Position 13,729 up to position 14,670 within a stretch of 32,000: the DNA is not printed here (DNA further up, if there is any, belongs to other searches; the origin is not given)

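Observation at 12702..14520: Two adjacent orphan genes downstream of the relaxase, each with a HEPN-type R-x4-6-H motif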

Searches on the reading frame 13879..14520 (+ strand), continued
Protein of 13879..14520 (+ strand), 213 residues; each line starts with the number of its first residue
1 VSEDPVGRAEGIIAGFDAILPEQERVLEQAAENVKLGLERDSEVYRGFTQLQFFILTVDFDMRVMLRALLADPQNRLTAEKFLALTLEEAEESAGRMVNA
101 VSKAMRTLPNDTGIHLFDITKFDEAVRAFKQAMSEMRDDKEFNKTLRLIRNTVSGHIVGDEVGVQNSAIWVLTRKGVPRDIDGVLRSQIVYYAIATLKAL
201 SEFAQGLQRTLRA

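Call 57: search_protein_families(library=pfam, proteins=[P0113, P0116, P0118, P0121, P0124, P0129, P0134, P0138, P0154, P0155], max_evalue=1)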
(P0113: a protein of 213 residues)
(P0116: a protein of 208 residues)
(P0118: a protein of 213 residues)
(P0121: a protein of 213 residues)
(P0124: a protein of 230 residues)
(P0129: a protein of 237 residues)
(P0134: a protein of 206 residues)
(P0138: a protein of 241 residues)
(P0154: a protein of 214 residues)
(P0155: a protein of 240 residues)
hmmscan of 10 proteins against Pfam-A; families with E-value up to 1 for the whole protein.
P0113 (213 aa): 2 families
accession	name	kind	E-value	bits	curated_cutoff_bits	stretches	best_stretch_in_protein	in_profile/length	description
PF05478.16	Prominin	-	0.1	11.1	34.3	1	86-164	239-318/799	Prominin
PF19034.5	RnlA-toxin_DBD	-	0.13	13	27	1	54-131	19-99/125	RNase LS, bacterial toxin DBD domain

P0116 (208 aa): 1 family
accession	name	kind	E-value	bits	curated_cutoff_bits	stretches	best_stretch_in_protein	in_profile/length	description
PF18734.6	HEPN_AbiU2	-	0.045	13.6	26.8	1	115-151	101-135/193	AbiU2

P0118 (213 aa): 2 families
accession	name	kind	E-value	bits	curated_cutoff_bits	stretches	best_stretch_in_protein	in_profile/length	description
PF05524.18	PEP-utilisers_N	-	0.022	15.3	24.4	1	7-102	29-111/121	PEP-utilising enzyme, N-terminal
PF05099.18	TerB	-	0.075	13.8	24.4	0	7-67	33-93/118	Tellurite resistance protein TerB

P0121 (213 aa): 1 family
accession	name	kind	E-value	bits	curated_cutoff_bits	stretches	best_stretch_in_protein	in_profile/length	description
PF14615.11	Rsa3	-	0.19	11.7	27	1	123-141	9-27/46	Ribosome-assembly protein 3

P0124 (230 aa): 0 families

P0129 (237 aa): 0 families

P0134 (206 aa): 1 family
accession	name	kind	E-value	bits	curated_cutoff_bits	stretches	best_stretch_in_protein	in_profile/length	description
PF18734.6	HEPN_AbiU2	-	0.031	14.2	26.8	1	99-174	72-156/193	AbiU2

P0138 (241 aa): 1 family
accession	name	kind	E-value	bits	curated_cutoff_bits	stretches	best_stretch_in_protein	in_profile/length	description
PF08681.18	TacA1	-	0.047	14.1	21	1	141-171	9-39/80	Antitoxin TacA 1-like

P0154 (214 aa): 4 families
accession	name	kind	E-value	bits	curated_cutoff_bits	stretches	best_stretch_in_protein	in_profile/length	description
PF08209.17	Sgf11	-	0.069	13.2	26.4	1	178-191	14-27/33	Sgf11 (transcriptional regulation protein)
PF13324.12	GCIP_N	-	0.12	12.9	27.5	1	19-123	37-138/144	Grap2 and cyclin-D-interacting, N-terminal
PF04609.17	MCR_C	-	0.17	11.4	25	1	112-151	47-86/271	Methyl-coenzyme M reductase operon protein C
PF25727.1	UL74A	-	0.19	11.8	27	1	189-201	27-39/54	Cytomegalovirus UL74A protein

P0155 (240 aa): 0 families

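Call 77: search_dna_similar(query=window:13879-14520:+, collection=plasmids, mode=protein, max_evalue=0.001, max_rows=30)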
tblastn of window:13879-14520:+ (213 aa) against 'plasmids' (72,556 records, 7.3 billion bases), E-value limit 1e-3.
No match.

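Call 103: search_protein_families(library=ncbifam, alignment_id=A3, max_evalue=1)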
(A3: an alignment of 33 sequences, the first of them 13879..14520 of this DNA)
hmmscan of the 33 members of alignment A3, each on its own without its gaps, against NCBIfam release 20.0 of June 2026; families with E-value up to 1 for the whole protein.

A. member 1, window:13879-14520:+ (213 aa): 1 family
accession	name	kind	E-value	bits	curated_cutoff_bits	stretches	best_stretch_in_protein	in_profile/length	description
NF006642.0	PRK09202.4-1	equivalog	0.096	11.1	687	1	114-154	126-166/614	transcription termination/antitermination protein NusA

B. families by the number of members that match (of 33 scanned): 16 families
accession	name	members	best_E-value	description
NF010447.0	PRK13873.1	1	0.00029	conjugal transfer protein TrbE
NF001469.0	PRK00325.1-4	1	0.026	polysaccharide lyase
NF007854.0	PRK10563.1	1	0.027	6-phosphogluconate phosphatase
TIGR02821.1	fghA_ester_D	1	0.035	S-formylglutathione hydrolase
NF008296.0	PRK11083.1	1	0.04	two-component system response regulator CreB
NF001954.0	PRK00733.2-2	1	0.054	sodium-translocating pyrophosphatase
TIGR03274.1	methan_mark_7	1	0.085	methanogenesis marker 7 protein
NF041010.1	glycosy_Agl16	1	0.087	glycosylation protein Agl16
NF006642.0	PRK09202.4-1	1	0.096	transcription termination/antitermination protein NusA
NF002435.0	PRK01581.1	1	0.1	polyamine aminopropyltransferase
NF006049.0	PRK08195.1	1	0.12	4-hyroxy-2-oxovalerate/4-hydroxy-2-oxopentanoic acid aldolase,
NF040480.1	CGLAU_01105_fam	1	0.13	CGLAU_01105 family protein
NF009784.2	PRK13279.1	1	0.17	lipid IV(A) 4-amino-4-deoxy-L-arabinosyltransferase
NF001818.0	PRK00556.1-2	1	0.2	septum site-determining protein MinC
NF033634.1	SLATT_1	1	0.51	SLATT domain-containing protein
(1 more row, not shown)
